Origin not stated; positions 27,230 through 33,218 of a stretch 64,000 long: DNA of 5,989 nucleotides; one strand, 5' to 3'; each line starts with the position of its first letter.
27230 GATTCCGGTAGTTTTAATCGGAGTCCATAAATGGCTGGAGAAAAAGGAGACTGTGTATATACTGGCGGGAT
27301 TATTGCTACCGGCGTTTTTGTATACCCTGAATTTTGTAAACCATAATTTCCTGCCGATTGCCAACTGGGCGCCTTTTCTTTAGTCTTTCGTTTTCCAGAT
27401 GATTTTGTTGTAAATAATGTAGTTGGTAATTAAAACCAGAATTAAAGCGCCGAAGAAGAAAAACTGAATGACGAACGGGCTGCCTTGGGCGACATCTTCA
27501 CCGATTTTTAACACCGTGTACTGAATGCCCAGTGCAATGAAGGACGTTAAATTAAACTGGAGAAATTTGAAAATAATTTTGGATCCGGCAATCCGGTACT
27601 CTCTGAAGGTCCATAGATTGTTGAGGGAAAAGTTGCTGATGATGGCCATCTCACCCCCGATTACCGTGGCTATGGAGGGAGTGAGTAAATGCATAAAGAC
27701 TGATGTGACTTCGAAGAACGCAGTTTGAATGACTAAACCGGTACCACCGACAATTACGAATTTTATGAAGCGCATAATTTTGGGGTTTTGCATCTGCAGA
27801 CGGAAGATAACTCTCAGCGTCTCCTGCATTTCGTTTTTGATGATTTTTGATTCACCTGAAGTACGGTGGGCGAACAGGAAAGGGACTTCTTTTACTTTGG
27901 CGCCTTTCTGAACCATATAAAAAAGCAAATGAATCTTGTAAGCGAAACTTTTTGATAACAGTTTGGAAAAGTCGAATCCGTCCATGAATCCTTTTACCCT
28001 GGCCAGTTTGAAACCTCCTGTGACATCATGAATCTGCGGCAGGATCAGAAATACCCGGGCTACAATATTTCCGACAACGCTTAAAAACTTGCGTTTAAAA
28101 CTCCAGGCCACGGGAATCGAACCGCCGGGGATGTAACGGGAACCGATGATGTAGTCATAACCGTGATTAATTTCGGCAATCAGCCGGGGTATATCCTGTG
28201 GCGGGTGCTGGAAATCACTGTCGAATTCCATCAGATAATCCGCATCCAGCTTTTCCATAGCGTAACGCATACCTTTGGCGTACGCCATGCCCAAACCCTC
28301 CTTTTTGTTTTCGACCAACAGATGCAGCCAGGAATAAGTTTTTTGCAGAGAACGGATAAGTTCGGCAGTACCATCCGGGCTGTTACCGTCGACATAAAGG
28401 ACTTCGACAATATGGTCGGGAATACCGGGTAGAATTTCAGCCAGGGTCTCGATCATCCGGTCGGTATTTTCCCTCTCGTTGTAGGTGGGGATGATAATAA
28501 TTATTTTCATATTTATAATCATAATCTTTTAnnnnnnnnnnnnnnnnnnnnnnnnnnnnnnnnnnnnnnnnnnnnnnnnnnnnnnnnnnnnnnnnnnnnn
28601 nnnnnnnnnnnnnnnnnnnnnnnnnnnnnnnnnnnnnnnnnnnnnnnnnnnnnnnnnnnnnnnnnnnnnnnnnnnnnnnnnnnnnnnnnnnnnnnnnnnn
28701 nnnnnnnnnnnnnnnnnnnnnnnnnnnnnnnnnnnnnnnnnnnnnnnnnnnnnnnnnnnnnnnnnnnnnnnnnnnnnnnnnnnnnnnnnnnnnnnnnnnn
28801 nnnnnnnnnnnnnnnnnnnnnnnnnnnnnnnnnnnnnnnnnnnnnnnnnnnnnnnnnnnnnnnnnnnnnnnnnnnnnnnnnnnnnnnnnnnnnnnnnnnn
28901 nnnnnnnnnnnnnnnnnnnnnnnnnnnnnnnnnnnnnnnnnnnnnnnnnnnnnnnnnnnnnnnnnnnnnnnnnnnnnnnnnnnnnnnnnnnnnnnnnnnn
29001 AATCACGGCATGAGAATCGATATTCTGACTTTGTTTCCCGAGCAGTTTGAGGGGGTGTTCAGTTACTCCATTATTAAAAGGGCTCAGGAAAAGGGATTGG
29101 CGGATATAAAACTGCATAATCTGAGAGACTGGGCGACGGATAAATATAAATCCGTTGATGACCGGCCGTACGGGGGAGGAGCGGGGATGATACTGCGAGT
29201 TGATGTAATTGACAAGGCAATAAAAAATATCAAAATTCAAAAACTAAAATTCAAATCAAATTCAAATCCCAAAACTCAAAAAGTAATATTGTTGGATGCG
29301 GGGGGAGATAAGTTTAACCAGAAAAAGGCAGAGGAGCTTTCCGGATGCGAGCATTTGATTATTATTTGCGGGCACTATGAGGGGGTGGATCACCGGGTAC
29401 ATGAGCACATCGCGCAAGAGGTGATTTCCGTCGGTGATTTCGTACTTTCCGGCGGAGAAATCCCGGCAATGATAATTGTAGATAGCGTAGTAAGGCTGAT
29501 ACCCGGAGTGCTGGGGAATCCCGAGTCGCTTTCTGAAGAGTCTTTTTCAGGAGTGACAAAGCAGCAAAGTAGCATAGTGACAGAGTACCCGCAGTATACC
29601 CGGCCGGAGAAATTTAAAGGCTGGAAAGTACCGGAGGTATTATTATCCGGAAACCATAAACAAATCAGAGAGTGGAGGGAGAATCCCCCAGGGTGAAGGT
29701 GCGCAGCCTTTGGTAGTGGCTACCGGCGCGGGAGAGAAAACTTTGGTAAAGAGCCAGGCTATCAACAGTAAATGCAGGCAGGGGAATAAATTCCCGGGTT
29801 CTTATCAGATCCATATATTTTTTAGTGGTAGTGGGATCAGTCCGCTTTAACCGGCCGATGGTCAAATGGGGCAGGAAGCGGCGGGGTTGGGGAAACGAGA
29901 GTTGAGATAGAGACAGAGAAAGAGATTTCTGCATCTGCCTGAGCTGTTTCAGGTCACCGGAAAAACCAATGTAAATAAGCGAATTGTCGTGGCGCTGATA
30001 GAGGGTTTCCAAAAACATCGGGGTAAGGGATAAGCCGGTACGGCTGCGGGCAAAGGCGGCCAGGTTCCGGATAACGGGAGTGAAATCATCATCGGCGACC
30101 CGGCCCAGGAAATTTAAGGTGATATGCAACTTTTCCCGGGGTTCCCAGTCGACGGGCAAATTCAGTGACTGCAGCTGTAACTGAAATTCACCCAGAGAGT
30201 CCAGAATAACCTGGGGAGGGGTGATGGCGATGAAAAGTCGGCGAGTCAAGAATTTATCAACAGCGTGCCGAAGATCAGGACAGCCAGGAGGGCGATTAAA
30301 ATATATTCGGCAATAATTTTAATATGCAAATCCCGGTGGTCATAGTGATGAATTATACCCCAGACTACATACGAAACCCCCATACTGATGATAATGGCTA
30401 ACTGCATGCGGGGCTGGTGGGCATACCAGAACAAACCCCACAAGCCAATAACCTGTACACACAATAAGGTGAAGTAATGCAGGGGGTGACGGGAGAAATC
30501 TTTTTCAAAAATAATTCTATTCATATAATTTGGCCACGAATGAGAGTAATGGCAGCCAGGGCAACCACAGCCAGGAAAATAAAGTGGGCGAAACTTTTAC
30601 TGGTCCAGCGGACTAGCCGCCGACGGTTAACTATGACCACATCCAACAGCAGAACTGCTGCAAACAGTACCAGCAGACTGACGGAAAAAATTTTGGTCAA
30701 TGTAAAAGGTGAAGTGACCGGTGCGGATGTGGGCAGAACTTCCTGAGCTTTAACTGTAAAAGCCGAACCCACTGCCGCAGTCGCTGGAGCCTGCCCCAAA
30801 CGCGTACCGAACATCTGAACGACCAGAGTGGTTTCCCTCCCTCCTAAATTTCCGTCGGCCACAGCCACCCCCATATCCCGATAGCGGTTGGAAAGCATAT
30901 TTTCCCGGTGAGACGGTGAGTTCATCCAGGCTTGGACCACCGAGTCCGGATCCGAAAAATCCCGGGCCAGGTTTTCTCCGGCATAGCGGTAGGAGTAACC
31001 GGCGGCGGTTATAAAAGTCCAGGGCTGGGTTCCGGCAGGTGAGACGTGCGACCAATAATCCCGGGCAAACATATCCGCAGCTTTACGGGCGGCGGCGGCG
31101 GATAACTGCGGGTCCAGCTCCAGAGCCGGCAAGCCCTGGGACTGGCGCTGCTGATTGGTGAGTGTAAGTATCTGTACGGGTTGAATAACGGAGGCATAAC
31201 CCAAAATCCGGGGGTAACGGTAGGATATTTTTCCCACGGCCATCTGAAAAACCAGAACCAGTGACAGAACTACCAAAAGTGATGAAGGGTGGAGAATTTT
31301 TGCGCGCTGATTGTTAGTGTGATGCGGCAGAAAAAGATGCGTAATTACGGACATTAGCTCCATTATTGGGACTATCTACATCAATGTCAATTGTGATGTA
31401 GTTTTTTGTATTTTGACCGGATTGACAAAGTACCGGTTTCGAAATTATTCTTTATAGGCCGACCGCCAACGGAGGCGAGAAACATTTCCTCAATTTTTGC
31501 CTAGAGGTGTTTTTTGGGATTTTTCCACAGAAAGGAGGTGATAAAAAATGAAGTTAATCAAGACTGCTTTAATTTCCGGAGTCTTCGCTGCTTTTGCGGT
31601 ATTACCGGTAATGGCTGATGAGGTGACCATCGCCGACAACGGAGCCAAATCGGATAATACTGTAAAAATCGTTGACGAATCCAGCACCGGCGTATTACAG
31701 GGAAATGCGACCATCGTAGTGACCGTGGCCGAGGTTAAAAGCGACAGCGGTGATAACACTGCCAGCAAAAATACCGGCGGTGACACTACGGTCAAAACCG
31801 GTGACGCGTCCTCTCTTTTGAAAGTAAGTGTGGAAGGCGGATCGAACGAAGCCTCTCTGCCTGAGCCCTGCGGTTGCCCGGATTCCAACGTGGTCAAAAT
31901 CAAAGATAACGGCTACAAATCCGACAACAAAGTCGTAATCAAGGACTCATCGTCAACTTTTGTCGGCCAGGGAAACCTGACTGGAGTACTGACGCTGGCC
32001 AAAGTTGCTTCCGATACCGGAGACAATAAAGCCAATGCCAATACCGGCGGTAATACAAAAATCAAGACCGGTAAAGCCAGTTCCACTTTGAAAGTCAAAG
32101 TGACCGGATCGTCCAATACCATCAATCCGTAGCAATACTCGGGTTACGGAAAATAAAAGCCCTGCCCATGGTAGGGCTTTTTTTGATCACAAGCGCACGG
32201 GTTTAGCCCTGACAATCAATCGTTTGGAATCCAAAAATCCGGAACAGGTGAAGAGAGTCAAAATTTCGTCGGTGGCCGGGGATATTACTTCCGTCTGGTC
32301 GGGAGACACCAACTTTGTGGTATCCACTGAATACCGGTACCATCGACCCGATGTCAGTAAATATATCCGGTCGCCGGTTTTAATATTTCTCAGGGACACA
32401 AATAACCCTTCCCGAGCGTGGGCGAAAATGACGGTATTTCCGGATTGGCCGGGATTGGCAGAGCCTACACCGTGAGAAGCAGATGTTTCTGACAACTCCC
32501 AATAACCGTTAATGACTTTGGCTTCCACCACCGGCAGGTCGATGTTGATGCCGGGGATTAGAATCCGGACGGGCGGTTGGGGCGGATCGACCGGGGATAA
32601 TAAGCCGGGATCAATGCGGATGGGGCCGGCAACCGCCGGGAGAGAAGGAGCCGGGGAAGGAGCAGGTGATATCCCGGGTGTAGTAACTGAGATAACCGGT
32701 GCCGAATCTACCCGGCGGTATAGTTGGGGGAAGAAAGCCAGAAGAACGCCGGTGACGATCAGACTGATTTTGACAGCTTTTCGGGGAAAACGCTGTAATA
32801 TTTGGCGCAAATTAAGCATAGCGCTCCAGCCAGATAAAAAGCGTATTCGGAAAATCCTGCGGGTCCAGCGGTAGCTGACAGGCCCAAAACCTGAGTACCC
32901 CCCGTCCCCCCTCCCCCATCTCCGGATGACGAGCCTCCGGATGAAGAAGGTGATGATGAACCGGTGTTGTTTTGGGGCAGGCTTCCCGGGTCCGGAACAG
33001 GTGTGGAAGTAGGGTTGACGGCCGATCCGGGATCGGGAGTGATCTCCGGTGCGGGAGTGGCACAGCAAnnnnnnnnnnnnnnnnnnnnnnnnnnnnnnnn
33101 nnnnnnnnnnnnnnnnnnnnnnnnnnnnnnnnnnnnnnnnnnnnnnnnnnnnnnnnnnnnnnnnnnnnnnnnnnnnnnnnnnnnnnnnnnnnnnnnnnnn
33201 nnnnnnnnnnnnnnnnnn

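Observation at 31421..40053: Sortase-linked locus encoding five secreted proteins built from one ~73-aa Asn/Thr/Gly-rich repeat module I do not recognise as a described family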

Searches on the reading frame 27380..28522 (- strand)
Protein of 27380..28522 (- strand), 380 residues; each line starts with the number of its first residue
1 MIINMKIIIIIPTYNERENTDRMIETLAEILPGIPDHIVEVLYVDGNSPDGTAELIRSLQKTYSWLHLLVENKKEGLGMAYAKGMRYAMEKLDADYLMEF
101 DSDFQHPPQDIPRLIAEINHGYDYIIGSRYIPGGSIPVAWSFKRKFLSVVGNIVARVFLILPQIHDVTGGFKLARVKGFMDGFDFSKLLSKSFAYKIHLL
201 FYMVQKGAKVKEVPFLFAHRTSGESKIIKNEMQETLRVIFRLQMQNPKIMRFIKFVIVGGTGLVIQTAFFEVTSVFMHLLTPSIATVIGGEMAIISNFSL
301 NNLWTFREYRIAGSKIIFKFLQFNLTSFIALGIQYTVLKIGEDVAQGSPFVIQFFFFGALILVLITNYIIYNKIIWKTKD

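Call 56: search_protein_families(library=pfam, proteins=[window:27380-28522:-], max_evalue=0.001)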
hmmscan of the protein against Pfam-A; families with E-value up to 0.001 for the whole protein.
window:27380-28522:- (380 aa): 2 families
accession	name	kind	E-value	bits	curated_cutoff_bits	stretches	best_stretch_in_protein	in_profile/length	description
PF00535.33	Glycos_transf_2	-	2.3e-26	93.2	23.3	1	9-181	2-166/168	Glycosyl transferase family 2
PF04138.20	GtrA_DPMS_TM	-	2.5e-13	50.7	26.1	1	254-376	1-117/117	GtrA/DPMS, transmembrane domain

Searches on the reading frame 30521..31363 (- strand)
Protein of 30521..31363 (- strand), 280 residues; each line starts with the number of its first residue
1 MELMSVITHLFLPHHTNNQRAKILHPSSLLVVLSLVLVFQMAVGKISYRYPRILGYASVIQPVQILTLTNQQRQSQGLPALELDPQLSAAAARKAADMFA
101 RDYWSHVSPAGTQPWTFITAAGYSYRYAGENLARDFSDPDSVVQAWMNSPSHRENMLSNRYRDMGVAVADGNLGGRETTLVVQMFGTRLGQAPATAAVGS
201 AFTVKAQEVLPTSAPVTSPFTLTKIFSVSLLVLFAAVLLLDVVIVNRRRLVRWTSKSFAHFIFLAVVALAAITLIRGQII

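Call 56: search_protein_families(library=pfam, proteins=[window:30521-31363:-], max_evalue=0.001)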
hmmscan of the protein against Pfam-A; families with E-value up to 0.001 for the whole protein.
window:30521-31363:- (280 aa): 1 family
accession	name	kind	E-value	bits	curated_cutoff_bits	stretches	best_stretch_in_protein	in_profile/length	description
PF00188.32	CAP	-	5.4e-22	79.3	21.1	1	66-184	1-116/117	Cysteine-rich secretory protein family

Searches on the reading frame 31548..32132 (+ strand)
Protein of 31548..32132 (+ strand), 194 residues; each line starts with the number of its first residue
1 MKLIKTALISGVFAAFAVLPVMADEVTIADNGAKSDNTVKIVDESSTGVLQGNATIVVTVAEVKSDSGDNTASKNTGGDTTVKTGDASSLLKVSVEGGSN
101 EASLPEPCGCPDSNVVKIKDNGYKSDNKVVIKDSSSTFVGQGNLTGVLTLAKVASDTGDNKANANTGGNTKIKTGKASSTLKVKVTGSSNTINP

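Call 3: search_protein_families(library=pfam, proteins=[window:31548-32132:+], max_evalue=1)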
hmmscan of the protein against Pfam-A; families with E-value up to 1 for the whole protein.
window:31548-32132:+ (194 aa): 1 family
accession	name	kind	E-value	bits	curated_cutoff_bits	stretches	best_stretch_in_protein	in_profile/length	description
PF22348.1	ColA_N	-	0.21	11.8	27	0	116-142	9-35/47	Colicin-A N-terminal domain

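Call 4: search_protein_families(library=ncbifam, proteins=[window:31548-32132:+], max_evalue=1)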
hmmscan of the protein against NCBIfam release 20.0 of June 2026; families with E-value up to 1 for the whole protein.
window:31548-32132:+ (194 aa): 0 families

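Call 93: list_cluster_members(proteins=[window:31548-32132:+, window:32759-33379:-, window:33417-35624:-, window:39202-40053:-, window:38187-38636:-, window:37280-37480:-, window:38670-39212:-, window:32187-32819:-])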
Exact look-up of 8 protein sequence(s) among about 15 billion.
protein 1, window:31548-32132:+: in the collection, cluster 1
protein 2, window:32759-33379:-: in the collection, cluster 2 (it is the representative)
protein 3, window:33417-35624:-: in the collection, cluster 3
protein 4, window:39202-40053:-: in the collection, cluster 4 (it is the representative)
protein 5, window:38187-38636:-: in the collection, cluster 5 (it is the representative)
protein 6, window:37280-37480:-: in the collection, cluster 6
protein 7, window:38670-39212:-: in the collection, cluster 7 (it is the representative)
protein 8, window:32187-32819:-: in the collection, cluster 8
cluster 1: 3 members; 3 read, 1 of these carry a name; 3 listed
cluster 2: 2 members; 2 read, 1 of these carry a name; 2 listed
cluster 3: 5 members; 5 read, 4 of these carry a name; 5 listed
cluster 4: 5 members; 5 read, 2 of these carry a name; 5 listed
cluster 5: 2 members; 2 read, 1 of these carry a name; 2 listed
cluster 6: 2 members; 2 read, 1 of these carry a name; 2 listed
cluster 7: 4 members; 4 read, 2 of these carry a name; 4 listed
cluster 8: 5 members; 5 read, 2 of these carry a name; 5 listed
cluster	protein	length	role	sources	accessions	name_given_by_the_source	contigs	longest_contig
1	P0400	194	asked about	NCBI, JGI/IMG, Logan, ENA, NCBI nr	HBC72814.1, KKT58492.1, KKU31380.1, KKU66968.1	MAG: hypothetical protein UX91_C0006G0030 [Candidatus Amesbacteria bacterium ... | MAG: hypothetical protein UW51_C0002G0030 [Candidatus Amesbacteria bacterium ...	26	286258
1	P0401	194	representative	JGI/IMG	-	-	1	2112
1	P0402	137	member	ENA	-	-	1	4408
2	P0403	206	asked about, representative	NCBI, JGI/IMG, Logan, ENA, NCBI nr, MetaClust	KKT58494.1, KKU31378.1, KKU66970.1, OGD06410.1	MAG: hypothetical protein UX91_C0006G0032 [Candidatus Amesbacteria bacterium ... | MAG: hypothetical protein UW51_C0002G0032 [Candidatus Amesbacteria bacterium ... | status=active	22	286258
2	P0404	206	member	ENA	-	-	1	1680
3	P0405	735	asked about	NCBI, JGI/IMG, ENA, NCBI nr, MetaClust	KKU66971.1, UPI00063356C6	MAG: hypothetical protein UX91_C0006G0033 [Candidatus Amesbacteria bacterium ... | status=active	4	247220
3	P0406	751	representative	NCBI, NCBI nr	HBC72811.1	TPA: hypothetical protein DCZ90_03305 [Candidatus Amesbacteria bacterium] | hypothetical protein [Candidatus Amesbacteria bacterium]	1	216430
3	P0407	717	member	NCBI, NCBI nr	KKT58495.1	MAG: Protein CBR-PQN-84 [Candidatus Amesbacteria bacterium GW2011_GWA1_44_24]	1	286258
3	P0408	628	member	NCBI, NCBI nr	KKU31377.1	MAG: hypothetical protein UX46_C0006G0169 [Candidatus Amesbacteria bacterium ...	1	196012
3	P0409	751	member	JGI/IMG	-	-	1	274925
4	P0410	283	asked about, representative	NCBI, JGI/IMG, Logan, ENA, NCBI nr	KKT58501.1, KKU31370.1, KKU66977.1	MAG: hypothetical protein UX91_C0006G0039 [Candidatus Amesbacteria bacterium ... | MAG: hypothetical protein UW51_C0002G0039 [Candidatus Amesbacteria bacterium ...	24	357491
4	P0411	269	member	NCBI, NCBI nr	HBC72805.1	TPA: hypothetical protein DCZ90_03275 [Candidatus Amesbacteria bacterium] | hypothetical protein [Candidatus Amesbacteria bacterium]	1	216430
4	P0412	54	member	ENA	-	-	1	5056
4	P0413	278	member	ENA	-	-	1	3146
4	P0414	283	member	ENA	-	-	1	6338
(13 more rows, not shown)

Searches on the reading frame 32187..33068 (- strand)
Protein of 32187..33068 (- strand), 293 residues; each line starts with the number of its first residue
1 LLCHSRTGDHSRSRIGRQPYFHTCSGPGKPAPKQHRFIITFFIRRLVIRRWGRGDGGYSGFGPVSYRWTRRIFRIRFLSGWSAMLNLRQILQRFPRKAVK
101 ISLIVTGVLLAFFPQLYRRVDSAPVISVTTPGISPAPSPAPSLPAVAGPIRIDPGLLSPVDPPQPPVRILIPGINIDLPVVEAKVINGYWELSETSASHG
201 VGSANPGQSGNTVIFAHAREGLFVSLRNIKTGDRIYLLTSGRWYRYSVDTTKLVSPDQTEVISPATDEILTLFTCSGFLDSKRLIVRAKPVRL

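Call 3: search_protein_families(library=pfam, proteins=[window:32187-33068:-], max_evalue=1)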
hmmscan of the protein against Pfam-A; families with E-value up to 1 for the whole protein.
window:32187-33068:- (293 aa): 1 family
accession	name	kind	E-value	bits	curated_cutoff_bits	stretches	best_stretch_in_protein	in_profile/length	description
PF04203.18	Sortase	-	3e-25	88.8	26.6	1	169-291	1-125/125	Sortase domain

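Call 4: search_protein_families(library=ncbifam, proteins=[window:32187-33068:-], max_evalue=1)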
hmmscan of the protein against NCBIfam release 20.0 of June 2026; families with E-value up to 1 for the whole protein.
window:32187-33068:- (293 aa): 8 families
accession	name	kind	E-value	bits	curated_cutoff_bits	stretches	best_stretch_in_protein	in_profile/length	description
TIGR01076.1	sortase_fam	subfamily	4e-16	59.1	39.35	1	169-290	3-127/136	sortase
NF033745.1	class_C_sortase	subfamily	3.8e-14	53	160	1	168-289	95-219/220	class C sortase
NF058671.1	sortase_SrtD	exception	4.9e-14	52.4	140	1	171-278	69-171/187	class D sortase, LPxTATN-specific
NF033747.1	class_E_sortase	subfamily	2e-13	50.7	160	1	190-289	94-204/211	class E sortase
NF033746.1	class_D_sortase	subfamily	2.8e-13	49.8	165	1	171-290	15-133/135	class D sortase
TIGR03784.1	marine_sortase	equivalog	1.6e-10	40.8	158.25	1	197-278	78-159/174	class GN sortase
NF033748.1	class_F_sortase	subfamily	4.9e-08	32.7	166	1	162-282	7-140/155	class F sortase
TIGR03064.1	sortase_srtB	equivalog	0.024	13.9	153.75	1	245-286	194-235/235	class B sortase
